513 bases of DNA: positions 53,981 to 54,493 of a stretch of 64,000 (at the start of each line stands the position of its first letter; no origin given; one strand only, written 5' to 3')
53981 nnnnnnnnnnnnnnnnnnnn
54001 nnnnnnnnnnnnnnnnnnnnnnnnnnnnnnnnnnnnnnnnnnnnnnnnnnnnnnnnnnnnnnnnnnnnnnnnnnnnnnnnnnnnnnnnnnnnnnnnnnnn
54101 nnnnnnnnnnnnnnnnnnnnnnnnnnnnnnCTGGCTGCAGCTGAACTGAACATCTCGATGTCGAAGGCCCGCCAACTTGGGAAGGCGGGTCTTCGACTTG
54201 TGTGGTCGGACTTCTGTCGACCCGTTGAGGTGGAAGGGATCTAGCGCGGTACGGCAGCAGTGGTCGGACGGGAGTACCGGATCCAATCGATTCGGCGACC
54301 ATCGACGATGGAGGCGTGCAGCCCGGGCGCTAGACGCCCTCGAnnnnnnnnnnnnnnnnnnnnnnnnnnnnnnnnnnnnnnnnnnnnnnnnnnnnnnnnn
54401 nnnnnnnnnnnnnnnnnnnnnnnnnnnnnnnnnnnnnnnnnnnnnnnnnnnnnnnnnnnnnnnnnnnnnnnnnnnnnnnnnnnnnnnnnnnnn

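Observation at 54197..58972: Low-GC single-gene islet between two backbone terminators: candidate stand-alone nuclease-NTPase defence system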

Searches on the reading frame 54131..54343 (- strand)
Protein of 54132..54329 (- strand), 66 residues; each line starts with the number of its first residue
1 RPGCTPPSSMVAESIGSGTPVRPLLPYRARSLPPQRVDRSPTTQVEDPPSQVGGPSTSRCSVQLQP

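Call 55: search_protein_families(library=pfam, proteins=[window:54132-54329:-, window:54131-54343:-], max_evalue=10)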
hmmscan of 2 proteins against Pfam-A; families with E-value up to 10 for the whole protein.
seq(66 aa): 0 families

seq(71 aa): 0 families
